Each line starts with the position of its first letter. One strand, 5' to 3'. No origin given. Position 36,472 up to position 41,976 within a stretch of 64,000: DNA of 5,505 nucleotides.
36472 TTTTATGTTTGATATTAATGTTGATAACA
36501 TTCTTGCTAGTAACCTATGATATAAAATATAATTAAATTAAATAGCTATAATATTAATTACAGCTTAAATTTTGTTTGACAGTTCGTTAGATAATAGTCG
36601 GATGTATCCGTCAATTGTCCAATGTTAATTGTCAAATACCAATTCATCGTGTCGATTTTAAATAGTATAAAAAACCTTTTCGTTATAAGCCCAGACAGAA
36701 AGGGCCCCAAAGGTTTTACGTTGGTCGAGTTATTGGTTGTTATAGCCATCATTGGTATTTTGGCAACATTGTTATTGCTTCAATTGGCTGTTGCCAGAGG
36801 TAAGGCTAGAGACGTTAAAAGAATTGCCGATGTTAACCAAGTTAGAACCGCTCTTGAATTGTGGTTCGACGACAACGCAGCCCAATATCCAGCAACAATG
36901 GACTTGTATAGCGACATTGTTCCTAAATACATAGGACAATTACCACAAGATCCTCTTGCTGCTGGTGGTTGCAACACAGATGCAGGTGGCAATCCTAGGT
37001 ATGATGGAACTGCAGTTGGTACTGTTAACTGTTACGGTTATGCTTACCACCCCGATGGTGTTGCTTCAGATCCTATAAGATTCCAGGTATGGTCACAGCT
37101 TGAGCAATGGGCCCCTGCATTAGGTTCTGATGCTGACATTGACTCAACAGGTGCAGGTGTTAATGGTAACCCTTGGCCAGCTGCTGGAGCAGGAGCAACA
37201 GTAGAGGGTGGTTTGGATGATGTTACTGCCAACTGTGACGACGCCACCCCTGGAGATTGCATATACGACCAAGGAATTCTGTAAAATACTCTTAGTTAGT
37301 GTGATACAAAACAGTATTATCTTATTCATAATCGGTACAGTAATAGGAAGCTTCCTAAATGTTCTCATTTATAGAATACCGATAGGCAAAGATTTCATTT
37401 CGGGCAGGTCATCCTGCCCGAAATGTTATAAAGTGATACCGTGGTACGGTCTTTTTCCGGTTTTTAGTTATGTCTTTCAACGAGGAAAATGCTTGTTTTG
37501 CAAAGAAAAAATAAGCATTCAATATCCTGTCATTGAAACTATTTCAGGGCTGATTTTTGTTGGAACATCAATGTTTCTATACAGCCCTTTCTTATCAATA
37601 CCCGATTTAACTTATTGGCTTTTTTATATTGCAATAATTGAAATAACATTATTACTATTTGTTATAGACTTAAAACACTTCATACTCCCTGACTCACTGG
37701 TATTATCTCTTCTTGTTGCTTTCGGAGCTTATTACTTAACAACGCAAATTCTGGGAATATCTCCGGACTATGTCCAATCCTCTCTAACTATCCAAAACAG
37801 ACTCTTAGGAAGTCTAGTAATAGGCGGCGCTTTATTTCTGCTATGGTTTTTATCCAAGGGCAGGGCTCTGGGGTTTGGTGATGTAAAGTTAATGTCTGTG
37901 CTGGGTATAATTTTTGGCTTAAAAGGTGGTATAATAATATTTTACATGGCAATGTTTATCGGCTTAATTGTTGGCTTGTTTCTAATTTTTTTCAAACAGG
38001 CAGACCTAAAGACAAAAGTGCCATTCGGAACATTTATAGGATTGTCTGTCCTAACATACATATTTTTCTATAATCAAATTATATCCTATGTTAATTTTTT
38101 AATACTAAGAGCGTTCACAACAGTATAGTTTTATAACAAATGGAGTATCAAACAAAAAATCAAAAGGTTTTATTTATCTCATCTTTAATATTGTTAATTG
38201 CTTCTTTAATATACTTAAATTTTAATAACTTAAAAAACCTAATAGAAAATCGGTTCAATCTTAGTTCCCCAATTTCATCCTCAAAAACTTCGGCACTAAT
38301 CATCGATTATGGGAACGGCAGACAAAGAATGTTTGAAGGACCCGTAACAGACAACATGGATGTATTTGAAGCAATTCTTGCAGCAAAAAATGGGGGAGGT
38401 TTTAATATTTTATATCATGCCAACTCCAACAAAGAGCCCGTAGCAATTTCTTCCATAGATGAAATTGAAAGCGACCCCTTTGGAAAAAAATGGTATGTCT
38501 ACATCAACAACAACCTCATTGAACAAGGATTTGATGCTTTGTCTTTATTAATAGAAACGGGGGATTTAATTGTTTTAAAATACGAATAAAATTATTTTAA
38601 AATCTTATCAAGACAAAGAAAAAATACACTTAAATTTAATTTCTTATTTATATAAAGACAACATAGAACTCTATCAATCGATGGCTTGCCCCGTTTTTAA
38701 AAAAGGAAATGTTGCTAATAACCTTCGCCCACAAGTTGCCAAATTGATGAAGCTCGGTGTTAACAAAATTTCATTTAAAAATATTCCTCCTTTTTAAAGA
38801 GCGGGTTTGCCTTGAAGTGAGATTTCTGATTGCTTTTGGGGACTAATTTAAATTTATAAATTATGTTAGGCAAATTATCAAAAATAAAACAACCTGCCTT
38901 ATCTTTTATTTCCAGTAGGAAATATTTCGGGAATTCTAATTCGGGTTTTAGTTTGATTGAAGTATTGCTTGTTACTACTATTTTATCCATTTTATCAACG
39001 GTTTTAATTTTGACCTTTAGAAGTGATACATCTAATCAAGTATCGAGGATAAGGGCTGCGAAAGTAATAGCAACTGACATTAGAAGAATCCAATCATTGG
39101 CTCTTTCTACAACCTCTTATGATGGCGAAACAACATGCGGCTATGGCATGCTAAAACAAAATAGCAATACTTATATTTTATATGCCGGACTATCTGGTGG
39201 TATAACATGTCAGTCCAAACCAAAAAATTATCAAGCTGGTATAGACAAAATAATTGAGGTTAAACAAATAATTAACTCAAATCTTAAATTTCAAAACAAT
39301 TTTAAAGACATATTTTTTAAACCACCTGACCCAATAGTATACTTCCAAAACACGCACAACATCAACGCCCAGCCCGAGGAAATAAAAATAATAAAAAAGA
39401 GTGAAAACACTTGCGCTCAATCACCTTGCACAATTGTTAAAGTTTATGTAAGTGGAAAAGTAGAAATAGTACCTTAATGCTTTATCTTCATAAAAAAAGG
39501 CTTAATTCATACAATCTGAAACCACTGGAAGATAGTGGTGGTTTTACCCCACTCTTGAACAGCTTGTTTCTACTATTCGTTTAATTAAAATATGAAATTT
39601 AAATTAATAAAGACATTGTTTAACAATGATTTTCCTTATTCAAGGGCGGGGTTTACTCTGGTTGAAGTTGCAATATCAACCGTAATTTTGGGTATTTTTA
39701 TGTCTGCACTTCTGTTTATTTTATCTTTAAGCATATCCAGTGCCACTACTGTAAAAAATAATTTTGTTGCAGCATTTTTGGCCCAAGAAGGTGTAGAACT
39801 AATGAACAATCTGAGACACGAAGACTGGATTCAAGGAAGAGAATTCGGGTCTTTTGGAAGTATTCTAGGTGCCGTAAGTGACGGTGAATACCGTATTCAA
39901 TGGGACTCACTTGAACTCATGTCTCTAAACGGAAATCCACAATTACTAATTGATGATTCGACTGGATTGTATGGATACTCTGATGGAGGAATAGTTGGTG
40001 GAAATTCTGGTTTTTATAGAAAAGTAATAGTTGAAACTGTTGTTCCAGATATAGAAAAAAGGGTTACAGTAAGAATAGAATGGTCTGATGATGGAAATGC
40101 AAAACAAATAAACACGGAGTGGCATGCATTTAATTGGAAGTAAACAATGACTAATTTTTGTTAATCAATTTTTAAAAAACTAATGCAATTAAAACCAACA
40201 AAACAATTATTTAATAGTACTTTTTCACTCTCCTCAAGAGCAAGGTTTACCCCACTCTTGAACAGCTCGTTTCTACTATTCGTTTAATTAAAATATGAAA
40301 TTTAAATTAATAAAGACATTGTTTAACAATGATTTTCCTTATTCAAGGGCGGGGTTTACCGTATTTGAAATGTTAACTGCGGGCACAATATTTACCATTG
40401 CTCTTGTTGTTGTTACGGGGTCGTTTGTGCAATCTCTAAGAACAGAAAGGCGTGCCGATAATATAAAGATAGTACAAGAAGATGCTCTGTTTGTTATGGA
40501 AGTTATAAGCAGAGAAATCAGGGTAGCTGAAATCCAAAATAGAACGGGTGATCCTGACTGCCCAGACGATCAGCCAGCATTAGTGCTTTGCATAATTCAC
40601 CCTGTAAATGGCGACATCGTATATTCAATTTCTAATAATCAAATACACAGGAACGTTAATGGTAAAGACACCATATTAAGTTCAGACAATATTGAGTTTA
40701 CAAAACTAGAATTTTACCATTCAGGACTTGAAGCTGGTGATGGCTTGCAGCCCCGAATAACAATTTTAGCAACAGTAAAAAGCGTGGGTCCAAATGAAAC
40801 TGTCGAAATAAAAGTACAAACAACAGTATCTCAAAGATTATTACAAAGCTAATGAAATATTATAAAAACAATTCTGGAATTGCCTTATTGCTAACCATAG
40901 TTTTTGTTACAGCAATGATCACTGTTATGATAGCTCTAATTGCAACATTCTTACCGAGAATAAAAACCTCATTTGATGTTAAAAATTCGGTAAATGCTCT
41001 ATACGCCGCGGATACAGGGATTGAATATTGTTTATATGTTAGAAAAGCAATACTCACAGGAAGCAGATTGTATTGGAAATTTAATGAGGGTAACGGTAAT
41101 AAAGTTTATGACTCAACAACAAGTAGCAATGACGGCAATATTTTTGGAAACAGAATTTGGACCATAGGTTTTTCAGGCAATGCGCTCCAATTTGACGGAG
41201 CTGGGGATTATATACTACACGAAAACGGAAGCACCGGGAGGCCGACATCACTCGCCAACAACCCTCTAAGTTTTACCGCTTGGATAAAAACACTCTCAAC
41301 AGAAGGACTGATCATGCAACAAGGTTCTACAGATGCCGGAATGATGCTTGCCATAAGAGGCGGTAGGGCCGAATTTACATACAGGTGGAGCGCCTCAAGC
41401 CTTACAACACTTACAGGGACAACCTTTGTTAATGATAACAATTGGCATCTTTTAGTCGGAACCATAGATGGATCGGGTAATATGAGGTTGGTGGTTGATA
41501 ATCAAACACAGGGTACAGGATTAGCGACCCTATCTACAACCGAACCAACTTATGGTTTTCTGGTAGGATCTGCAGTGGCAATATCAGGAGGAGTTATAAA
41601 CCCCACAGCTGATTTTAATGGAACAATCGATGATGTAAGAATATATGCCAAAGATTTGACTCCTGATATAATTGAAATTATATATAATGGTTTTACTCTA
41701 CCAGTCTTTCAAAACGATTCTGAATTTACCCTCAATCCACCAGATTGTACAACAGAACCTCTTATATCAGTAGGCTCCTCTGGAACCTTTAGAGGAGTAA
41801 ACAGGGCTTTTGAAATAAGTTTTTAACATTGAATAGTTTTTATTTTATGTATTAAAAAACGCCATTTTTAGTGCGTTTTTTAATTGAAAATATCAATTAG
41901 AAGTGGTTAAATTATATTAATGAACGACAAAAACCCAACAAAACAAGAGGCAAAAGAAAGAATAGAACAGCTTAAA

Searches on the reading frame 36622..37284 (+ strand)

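Call 97: search_protein_families(library=pfam, proteins=[window:36622-37284:+], max_evalue=0.001)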
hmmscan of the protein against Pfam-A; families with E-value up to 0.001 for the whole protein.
window:36622-37284:+ (220 aa): 1 family
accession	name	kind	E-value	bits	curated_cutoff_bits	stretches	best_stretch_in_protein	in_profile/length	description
PF07963.17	N_methyl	-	5.7e-09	35.6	21.2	1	29-52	4-27/27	Prokaryotic N-terminal methylation motif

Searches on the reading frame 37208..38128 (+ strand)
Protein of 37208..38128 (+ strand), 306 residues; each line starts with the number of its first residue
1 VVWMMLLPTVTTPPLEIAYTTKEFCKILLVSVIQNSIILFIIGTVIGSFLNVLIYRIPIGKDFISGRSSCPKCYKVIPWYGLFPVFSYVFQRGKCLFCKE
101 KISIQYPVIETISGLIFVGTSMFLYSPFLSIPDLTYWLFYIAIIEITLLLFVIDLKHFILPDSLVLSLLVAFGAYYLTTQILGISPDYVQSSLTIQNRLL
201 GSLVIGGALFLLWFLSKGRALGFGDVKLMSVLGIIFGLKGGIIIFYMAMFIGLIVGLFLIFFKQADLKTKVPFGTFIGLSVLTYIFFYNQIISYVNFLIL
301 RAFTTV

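Call 98: search_protein_families(library=pfam, proteins=[window:37208-38128:+], max_evalue=0.001)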
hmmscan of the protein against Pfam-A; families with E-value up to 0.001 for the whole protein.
window:37208-38128:+ (306 aa): 2 families
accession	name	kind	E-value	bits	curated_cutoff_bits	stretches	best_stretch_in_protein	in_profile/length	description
PF06750.18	A24_N_bact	-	1.3e-29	102.5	23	1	41-120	1-80/84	Bacterial Peptidase A24 N-terminal domain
PF01478.23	Peptidase_A24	-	2.1e-12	47.8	26.5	1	145-257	5-104/104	Type IV leader peptidase family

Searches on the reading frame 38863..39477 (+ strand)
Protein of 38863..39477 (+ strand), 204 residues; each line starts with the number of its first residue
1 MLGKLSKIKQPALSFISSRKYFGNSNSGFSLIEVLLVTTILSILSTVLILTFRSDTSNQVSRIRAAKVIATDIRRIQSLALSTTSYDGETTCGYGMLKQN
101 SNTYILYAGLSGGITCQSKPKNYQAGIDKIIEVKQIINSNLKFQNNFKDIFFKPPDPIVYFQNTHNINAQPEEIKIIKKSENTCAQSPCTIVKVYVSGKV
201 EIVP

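Call 98: search_protein_families(library=pfam, proteins=[window:38863-39477:+], max_evalue=0.001)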
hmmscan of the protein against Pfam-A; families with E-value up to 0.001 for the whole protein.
window:38863-39477:+ (204 aa): 1 family
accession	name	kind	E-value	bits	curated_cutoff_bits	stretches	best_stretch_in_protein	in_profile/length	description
PF07963.17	N_methyl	-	2.5e-06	27.3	21.2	1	24-48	2-26/27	Prokaryotic N-terminal methylation motif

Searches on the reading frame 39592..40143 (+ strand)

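Call 98: search_protein_families(library=pfam, proteins=[window:39592-40143:+], max_evalue=0.001)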
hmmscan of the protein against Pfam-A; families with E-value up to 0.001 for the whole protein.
window:39592-40143:+ (183 aa): 1 family
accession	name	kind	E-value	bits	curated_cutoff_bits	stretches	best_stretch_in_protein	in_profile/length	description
PF07963.17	N_methyl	-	2.8e-05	23.9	21.2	1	18-41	4-27/27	Prokaryotic N-terminal methylation motif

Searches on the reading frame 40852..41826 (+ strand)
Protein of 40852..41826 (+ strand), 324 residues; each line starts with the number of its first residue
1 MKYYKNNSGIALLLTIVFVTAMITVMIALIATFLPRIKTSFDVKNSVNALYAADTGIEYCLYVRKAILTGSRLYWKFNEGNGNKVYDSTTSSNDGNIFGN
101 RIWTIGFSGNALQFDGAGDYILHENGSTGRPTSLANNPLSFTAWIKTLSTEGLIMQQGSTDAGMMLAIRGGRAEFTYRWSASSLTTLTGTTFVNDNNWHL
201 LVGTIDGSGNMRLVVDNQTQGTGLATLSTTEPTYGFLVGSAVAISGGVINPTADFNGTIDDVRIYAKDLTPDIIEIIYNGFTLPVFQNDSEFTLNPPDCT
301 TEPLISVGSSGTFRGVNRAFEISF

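Call 98: search_protein_families(library=pfam, proteins=[window:40852-41826:+], max_evalue=0.001)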
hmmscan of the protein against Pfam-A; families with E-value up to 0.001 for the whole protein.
window:40852-41826:+ (324 aa): 3 families
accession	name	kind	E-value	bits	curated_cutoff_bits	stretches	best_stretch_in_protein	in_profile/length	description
PF13385.13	Laminin_G_3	-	2.3e-16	60.8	27.6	1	117-274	3-150/151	Concanavalin A-like lectin/glucanases superfamily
PF02210.31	Laminin_G_2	-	7.9e-12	46.2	22.9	1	145-264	1-123/126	Laminin G domain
PF00054.30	Laminin_G_1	-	1.3e-08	35.6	24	1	145-264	1-125/131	Laminin G domain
